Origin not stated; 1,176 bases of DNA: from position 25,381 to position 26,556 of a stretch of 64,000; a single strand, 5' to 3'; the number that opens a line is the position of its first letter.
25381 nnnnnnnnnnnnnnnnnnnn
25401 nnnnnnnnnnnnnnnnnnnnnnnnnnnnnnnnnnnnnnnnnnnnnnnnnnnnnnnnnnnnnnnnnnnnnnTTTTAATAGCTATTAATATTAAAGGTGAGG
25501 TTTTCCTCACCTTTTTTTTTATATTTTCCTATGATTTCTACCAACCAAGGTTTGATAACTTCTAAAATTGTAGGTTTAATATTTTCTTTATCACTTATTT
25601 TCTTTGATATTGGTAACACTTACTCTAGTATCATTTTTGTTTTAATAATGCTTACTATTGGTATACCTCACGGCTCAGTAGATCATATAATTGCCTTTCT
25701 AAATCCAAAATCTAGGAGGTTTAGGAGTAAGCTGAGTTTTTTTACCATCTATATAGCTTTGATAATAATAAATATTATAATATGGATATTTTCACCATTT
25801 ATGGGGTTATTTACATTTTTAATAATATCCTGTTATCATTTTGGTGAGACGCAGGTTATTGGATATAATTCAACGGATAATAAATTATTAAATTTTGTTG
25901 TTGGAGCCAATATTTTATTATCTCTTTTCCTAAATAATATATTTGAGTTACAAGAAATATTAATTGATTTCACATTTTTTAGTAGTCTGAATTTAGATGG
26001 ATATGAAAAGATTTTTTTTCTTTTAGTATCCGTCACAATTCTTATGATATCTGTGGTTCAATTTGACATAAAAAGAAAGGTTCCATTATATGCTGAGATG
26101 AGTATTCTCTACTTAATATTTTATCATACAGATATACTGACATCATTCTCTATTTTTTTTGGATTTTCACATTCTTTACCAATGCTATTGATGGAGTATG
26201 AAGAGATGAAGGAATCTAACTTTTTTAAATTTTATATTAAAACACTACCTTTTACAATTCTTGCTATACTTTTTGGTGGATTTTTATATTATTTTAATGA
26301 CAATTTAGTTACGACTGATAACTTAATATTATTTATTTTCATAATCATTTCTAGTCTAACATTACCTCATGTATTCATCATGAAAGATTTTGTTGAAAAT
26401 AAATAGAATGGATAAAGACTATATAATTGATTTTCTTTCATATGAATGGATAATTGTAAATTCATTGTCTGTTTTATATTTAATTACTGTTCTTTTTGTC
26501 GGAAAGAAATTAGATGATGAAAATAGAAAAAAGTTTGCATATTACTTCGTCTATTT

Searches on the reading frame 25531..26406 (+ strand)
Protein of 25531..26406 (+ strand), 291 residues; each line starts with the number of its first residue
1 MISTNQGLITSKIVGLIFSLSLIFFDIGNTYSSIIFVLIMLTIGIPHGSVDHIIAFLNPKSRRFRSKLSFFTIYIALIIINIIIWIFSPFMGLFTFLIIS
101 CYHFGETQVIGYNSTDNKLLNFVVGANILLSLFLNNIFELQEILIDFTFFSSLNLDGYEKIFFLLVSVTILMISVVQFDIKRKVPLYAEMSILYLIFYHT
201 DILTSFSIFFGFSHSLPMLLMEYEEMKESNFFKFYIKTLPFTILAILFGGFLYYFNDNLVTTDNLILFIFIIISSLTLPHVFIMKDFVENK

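Call 5: search_protein_families(library=pfam, proteins=[window:25531-26406:+], max_evalue=0.01)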
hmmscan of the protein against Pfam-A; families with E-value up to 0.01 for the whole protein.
window:25531-26406:+ (291 aa): 1 family
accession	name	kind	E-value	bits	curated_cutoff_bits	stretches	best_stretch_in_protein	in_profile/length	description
PF15461.11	BCD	-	7.1e-41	141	28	1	39-285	2-264/267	Beta-carotene 15,15'-dioxygenase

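Call 6: search_protein_families(library=ncbifam, proteins=[window:25531-26406:+], max_evalue=0.01)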
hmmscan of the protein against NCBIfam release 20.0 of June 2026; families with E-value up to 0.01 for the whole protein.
window:25531-26406:+ (291 aa): 1 family
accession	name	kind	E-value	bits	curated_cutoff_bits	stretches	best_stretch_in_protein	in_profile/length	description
TIGR03753.1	blh_monoox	subfamily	2.3e-44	152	95.25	1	35-284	2-259/260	beta-carotene 15,15'-dioxygenase, Brp/Blh family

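Call 23: find_homologous_proteins(query=window:25531-26406:+, max_evalue=0.001)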
Query window:25531-26406:+ (291 aa): 666 proteins with E <= 0.001 among 5910 candidates; the best 120 are listed.
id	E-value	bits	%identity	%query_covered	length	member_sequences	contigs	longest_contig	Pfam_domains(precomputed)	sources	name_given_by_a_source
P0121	2.0e-169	581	96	100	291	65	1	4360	PF15461.12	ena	-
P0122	3.9e-151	521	83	100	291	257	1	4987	PF15461.12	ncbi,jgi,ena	-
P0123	4.6e-147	507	82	100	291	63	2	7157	PF15461.12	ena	-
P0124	4.7e-146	504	82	100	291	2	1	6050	PF15461.12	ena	-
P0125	1.1e-144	500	83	100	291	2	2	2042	PF15461.12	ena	-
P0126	1.3e-144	499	79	100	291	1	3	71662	PF15461.12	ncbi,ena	-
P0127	4.0e-144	498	79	100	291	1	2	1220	PF15461.12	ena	-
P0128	1.8e-143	496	81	100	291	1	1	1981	PF15461.12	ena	-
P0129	5.0e-141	487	80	100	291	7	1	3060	PF15461.12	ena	-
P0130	1.1e-140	486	79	100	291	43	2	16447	PF15461.12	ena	-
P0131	1.9e-137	476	76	100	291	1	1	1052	PF15461.12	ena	-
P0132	6.6e-137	474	77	100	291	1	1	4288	PF15461.12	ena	-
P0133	6.8e-137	474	76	100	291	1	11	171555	PF15461.12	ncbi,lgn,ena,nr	ncbi:MAG: hypothetical protein CNE34_02665 [Rhodothermaeota bacterium MED-G18]|nr:MAG: hypothetical 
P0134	8.2e-137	474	76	100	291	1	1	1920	PF15461.12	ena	-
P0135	9.5e-137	473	76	100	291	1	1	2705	PF15461.12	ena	-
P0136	9.9e-137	473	77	98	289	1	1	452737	PF15461.12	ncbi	ncbi:MAG: Brp/Blh family beta-carotene 15,15'-dioxygenase [Cytophagales bacterium]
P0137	1.1e-136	473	78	98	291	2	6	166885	PF15461.12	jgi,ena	jgi:beta-carotene 15,15'-dioxygenase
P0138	1.6e-136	473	77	100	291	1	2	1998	PF15461.12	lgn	-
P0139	1.7e-136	473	77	100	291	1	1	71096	PF15461.12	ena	-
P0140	2.1e-136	472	76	100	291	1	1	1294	PF15461.12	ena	-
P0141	2.1e-136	472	76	100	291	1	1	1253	PF15461.12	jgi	-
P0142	2.2e-136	472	76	100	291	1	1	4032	PF15461.12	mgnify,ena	mgnify:FL=1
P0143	2.3e-136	472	77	100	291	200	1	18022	PF15461.12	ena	-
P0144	2.4e-136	472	77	100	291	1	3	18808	PF15461.12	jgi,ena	-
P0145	2.4e-136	472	76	100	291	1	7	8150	PF15461.12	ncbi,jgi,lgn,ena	-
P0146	2.5e-136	472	76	100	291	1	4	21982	PF15461.12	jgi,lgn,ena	-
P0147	2.6e-136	472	77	100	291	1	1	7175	PF15461.12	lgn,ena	-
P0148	3.2e-136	472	76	100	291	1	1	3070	PF15461.12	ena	-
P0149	3.4e-136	472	76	100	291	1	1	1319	PF15461.12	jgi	-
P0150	3.5e-136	472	77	100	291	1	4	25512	PF15461.12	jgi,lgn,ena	-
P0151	3.8e-136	471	76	100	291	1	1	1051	PF15461.12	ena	-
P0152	4.0e-136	471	77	100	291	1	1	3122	PF15461.12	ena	-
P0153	4.3e-136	471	76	100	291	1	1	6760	PF15461.12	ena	-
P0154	4.9e-136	471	77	100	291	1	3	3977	PF15461.12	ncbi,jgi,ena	-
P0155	4.9e-136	471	76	100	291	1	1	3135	PF15461.12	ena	-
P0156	5.9e-136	471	76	100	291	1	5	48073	PF15461.12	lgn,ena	-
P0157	6.1e-136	471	76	100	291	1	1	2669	PF15461.12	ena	-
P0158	6.1e-136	471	76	100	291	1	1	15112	PF15461.12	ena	-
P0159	6.4e-136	471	77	99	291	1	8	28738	PF15461.12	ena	-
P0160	7.0e-136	471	77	100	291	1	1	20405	PF15461.12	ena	-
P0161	8.1e-136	470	76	100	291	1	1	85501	PF15461.12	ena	-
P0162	9.8e-136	470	76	100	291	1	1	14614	PF15461.12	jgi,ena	-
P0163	1.1e-135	470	76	100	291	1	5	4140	PF15461.12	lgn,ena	-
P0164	1.3e-135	470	76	100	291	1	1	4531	PF15461.12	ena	-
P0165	1.6e-135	469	76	100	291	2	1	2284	PF15461.12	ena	-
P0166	2.3e-135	469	76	100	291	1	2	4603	PF15461.12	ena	-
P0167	2.5e-135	469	76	100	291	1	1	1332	PF15461.12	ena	-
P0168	3.1e-135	468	75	100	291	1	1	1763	PF15461.12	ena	-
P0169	1.8e-134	466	76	100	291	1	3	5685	PF15461.12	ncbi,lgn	-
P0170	3.9e-134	465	77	98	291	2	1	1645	PF15461.12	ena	-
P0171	8.2e-133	461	76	100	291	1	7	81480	PF15461.12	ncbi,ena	-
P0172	1.0e-132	460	76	100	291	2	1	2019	PF15461.12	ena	-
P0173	1.3e-132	460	77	98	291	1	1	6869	PF15461.12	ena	-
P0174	1.8e-132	459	75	100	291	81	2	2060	PF15461.12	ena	-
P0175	3.4e-132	459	75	98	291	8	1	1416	PF15461.12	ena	-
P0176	3.6e-132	458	76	100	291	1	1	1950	PF15461.12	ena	-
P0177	7.2e-132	457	75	100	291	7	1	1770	PF15461.12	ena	-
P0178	5.6e-131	455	74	100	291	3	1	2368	PF15461.12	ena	-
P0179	7.2e-131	454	75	98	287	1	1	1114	PF15461.12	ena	-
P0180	1.9e-130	453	74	100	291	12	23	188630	PF15461.12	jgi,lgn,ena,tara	jgi:beta-carotene 15,15'-dioxygenase|tara:strand:+ start:12578 stop:13453 length:876 start_codon:yes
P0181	4.6e-125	435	72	100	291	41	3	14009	PF15461.12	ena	-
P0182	1.5e-124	433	71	100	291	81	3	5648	PF15461.12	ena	-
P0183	1.6e-124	433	81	87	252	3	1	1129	PF15461.12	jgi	jgi:Brp/Blh family beta-carotene 15,15'-monooxygenase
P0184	2.6e-124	433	81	87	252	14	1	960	PF15461.12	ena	-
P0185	2.0e-123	430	80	87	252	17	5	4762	PF15461.12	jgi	jgi:Brp/Blh family beta-carotene 15,15'-monooxygenase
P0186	2.2e-123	430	70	98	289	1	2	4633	PF15461.12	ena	-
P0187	9.4e-123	428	69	98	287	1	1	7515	PF15461.12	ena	-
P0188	1.0e-122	427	69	98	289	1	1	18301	PF15461.12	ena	-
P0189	1.1e-122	427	70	98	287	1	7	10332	PF15461.12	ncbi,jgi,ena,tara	tara:strand:- start:1467 stop:2330 length:864 start_codon:yes stop_codon:yes gene_type:complete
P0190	1.1e-122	427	68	98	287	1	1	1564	PF15461.12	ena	-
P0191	1.2e-122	427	69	98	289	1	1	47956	PF15461.12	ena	-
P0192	1.8e-122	427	70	98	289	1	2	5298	PF15461.12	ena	-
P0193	2.2e-122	426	70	98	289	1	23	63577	PF15461.12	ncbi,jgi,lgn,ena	-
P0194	2.3e-122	426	68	98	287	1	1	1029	PF15461.12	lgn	-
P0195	2.7e-122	426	69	98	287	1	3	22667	PF15461.12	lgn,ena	-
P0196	3.0e-122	426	69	98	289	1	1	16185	PF15461.12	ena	-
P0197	3.7e-122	426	69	98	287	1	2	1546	PF15461.12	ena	-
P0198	3.9e-122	426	70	98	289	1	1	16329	PF15461.12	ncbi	-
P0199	4.4e-122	425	70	98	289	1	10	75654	PF15461.12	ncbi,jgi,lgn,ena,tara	tara:strand:+ start:63 stop:932 length:870 start_codon:yes stop_codon:yes gene_type:complete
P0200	5.5e-122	425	69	98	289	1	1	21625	PF15461.12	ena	-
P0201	7.3e-122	425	70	98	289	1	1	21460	PF15461.12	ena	-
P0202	9.1e-122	424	69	98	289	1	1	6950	PF15461.12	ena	-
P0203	9.6e-122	424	69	98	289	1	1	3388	PF15461.12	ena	-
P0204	9.8e-122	424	68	98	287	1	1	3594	PF15461.12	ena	-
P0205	1.0e-121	424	68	98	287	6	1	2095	PF15461.12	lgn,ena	-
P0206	1.0e-121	424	69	98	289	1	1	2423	PF15461.12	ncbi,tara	tara:strand:+ start:58 stop:927 length:870 start_codon:yes stop_codon:yes gene_type:complete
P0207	1.1e-121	424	70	98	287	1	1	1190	PF15461.12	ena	-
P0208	1.4e-121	424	69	98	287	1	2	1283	PF15461.12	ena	-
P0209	1.5e-121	424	69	98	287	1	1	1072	PF15461.12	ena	-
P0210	1.9e-121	423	70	98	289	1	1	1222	PF15461.12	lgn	-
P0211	2.0e-121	423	68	98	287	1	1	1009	PF15461.12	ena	-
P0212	2.1e-121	423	71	100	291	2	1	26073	PF15461.12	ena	-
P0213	2.2e-121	423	69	98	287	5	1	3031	PF15461.12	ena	-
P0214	2.3e-121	423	68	98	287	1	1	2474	PF15461.12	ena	-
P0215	2.6e-121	423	69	98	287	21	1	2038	PF15461.12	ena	-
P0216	2.8e-121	423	69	98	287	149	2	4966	PF15461.12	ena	-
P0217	2.9e-121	423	69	98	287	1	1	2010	PF15461.12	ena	-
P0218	3.0e-121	423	68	98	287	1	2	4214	PF15461.12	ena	-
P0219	3.1e-121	423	69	98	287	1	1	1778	PF15461.12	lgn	-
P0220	3.2e-121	423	68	98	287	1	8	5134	PF15461.12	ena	-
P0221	3.4e-121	422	68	98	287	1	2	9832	PF15461.12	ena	-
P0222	3.8e-121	422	68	98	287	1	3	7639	PF15461.12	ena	-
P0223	4.1e-121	422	69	98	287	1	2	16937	PF15461.12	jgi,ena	-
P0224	4.6e-121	422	68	98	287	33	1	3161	PF15461.12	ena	-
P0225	4.6e-121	422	69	98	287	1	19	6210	PF15461.12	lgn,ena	-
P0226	4.9e-121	422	68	98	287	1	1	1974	PF15461.12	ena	-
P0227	4.9e-121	422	68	98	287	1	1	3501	PF15461.12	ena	-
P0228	5.0e-121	422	69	98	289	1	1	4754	PF15461.12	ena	-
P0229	5.8e-121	422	68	98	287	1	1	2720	PF15461.12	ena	-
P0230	6.2e-121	422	68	98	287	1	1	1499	PF15461.12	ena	-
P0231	6.2e-121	422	68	98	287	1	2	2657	PF15461.12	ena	-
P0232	6.4e-121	422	68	98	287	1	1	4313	PF15461.12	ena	-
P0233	6.4e-121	422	68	98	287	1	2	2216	PF15461.12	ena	-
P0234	6.5e-121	422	69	98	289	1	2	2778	PF15461.12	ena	-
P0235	6.6e-121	421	70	98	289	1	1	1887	PF15461.12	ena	-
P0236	7.0e-121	421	68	98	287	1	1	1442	PF15461.12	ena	-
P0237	7.1e-121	421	68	98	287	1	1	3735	PF15461.12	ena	-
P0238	7.7e-121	421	68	98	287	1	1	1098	PF15461.12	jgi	-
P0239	7.8e-121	421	67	98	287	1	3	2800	PF15461.12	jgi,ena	-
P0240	8.2e-121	421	68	98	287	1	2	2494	PF15461.12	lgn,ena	-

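Call 24: find_encoding_contigs(protein=P0199, flank=8000, max_places=3)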
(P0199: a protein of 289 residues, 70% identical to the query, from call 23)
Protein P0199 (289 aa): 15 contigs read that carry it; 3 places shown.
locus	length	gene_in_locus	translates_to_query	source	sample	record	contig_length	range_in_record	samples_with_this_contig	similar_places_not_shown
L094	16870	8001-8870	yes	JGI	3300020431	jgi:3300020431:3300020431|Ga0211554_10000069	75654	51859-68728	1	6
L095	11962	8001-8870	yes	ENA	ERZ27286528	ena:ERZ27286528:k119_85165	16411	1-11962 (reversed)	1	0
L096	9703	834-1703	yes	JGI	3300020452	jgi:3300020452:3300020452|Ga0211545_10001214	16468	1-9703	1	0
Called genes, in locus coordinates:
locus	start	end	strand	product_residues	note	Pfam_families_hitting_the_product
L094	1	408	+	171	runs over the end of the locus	PF01025:GrpE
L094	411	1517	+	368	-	-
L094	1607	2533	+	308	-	PF00005:ABC_tran, PF13304:AAA_21 (weak), PF13732:DrrA1-3_C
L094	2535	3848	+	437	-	PF12698:ABC2_membrane_3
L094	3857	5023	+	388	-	PF00072:Response_reg, PF00158:Sigma54_activat, PF01078:Mg_chelatase (faint), PF14532:Sigma54_activ_2, PF00004:AAA (weak), PF07728:AAA_5 (weak), PF25601:AAA_lid_14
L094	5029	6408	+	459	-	PF04389:Peptidase_M28, PF01546:Peptidase_M20 (weak)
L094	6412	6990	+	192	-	-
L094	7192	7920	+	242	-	PF01036:Bac_rhodopsin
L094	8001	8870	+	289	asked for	PF15461:BCD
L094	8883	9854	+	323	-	-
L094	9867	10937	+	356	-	-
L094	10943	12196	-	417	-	PF01943:Polysacc_synt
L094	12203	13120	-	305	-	PF00685:Sulfotransfer_1, PF13469:Sulfotransfer_3 (faint)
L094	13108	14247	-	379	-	PF00534:Glycos_transf_1 (faint)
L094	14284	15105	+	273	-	PF00535:Glycos_transf_2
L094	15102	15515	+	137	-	PF05523:FdtA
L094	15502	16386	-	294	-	PF00535:Glycos_transf_2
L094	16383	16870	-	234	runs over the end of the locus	PF00005:ABC_tran, PF13304:AAA_21 (faint)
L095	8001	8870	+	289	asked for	PF15461:BCD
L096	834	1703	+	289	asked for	PF15461:BCD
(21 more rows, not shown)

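Call 25: find_encoding_contigs(protein=P0195, flank=8000, max_places=2)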
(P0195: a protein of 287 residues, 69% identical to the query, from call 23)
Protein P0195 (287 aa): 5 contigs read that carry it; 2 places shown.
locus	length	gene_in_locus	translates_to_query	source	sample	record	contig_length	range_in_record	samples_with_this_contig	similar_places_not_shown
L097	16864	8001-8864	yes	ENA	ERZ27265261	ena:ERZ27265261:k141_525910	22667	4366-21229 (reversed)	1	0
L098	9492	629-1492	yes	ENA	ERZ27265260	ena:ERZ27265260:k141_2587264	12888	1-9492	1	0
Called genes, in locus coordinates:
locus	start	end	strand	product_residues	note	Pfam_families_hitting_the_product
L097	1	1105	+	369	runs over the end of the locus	PF00226:DnaJ, PF01556:DnaJ_C, PF00684:DnaJ_CXXCXGXG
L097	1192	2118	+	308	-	PF00005:ABC_tran, PF13304:AAA_21 (weak), PF13732:DrrA1-3_C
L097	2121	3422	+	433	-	PF12698:ABC2_membrane_3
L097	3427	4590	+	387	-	PF00072:Response_reg, PF00158:Sigma54_activat, PF14532:Sigma54_activ_2, PF00004:AAA (weak), PF07728:AAA_5 (weak), PF25601:AAA_lid_14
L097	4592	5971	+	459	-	PF04389:Peptidase_M28, PF01546:Peptidase_M20 (faint)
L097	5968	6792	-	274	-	PF00793:DAHP_synth_1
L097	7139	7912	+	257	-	PF01036:Bac_rhodopsin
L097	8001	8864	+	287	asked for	PF15461:BCD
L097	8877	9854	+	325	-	-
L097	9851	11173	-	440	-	PF01943:Polysacc_synt (weak)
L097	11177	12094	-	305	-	PF00685:Sulfotransfer_1, PF13469:Sulfotransfer_3 (faint)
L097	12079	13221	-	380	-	PF00534:Glycos_transf_1 (faint), PF13524:Glyco_trans_1_2 (weak)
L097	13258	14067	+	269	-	PF00535:Glycos_transf_2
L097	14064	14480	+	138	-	PF05523:FdtA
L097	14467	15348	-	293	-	PF00535:Glycos_transf_2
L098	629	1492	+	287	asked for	PF15461:BCD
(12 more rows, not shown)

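Call 27: find_encoding_contigs(protein=P0193, flank=3000, max_places=10)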
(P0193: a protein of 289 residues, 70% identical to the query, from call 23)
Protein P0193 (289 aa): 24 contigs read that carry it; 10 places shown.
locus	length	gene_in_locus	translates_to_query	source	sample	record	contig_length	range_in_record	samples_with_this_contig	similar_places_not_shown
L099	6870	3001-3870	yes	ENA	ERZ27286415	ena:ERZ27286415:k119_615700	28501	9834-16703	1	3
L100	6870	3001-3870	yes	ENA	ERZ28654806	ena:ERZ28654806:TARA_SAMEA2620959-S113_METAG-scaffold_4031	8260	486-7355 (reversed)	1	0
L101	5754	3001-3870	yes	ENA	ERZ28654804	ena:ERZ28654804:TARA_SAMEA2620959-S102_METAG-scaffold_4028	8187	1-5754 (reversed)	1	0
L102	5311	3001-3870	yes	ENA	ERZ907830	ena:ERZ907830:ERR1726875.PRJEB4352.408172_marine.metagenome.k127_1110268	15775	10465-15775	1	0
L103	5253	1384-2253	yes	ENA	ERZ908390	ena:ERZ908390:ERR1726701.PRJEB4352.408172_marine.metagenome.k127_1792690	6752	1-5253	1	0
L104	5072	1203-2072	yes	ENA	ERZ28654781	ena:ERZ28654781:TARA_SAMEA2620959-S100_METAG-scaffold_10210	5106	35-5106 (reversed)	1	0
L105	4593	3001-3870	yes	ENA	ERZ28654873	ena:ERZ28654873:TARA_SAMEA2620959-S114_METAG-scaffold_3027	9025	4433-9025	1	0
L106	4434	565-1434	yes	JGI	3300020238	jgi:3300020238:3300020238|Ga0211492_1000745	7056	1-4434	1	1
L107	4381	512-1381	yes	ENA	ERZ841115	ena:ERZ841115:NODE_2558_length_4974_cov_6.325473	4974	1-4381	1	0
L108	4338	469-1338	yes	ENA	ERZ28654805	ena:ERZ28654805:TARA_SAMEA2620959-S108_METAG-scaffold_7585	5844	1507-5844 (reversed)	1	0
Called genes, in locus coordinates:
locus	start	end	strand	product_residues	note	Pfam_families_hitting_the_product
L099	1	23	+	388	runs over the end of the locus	PF00072:Response_reg, PF00158:Sigma54_activat, PF01078:Mg_chelatase (faint), PF14532:Sigma54_activ_2, PF00004:AAA (weak), PF07728:AAA_5 (weak), PF25601:AAA_lid_14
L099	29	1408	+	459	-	PF04389:Peptidase_M28, PF01546:Peptidase_M20 (weak)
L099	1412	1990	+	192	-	-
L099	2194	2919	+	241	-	PF01036:Bac_rhodopsin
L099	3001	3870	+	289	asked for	PF15461:BCD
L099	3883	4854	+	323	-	-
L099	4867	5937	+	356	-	-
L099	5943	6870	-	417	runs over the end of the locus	PF01943:Polysacc_synt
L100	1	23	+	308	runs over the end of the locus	?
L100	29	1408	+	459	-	PF04389:Peptidase_M28, PF01546:Peptidase_M20 (weak)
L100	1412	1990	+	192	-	-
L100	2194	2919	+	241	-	PF01036:Bac_rhodopsin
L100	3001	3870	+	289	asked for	PF15461:BCD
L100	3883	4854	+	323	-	-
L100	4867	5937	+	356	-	-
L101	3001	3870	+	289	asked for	PF15461:BCD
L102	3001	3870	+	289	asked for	PF15461:BCD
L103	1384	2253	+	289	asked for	PF15461:BCD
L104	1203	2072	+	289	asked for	PF15461:BCD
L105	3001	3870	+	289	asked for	PF15461:BCD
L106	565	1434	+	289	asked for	PF15461:BCD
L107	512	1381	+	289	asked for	PF15461:BCD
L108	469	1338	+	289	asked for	PF15461:BCD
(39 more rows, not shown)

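Call 34: list_cluster_members(proteins=[P0199, P0193, P0198, P0189, P0206])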
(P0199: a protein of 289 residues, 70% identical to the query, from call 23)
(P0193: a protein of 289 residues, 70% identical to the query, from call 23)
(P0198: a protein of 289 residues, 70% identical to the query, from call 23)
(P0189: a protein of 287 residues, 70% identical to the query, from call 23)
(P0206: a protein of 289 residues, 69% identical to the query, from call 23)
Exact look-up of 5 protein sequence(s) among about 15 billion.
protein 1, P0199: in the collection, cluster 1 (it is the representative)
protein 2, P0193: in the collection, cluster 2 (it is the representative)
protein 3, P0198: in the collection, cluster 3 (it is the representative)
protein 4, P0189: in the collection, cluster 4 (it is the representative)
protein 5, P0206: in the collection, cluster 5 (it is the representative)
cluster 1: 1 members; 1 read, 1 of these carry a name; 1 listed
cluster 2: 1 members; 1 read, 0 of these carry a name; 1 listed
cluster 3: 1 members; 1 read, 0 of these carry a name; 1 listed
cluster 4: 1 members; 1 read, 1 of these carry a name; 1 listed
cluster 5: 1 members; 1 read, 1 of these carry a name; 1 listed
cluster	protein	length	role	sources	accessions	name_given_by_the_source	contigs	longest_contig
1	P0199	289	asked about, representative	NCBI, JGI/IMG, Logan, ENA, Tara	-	strand:+ start:63 stop:932 length:870 start_codon:yes stop_codon:yes gene_type:complete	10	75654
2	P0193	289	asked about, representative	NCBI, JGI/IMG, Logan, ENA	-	-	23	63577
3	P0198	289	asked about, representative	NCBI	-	-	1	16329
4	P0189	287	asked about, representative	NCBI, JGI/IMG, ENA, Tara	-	strand:- start:1467 stop:2330 length:864 start_codon:yes stop_codon:yes gene_type:complete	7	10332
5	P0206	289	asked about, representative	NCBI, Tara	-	strand:+ start:58 stop:927 length:870 start_codon:yes stop_codon:yes gene_type:complete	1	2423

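Call 35: find_encoding_contigs(protein=P0198, flank=10000, max_places=3)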
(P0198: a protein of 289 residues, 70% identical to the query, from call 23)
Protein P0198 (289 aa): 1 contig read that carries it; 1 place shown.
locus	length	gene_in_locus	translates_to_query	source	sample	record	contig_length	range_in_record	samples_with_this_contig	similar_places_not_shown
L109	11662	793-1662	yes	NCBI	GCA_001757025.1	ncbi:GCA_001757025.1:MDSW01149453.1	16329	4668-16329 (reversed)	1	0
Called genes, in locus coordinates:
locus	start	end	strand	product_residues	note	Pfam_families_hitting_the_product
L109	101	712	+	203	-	PF01036:Bac_rhodopsin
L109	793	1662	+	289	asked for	PF15461:BCD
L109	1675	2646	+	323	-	-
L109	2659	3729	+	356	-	-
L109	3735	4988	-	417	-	PF01943:Polysacc_synt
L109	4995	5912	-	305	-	PF00685:Sulfotransfer_1, PF13469:Sulfotransfer_3 (faint)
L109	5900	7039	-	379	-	PF00534:Glycos_transf_1 (faint)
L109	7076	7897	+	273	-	PF00535:Glycos_transf_2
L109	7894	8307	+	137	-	PF05523:FdtA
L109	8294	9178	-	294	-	PF00535:Glycos_transf_2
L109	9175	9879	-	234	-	PF00005:ABC_tran, PF13304:AAA_21 (faint)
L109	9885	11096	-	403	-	PF07075:NamZ_N, PF20732:NamZ_C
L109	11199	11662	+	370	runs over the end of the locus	PF02687:FtsX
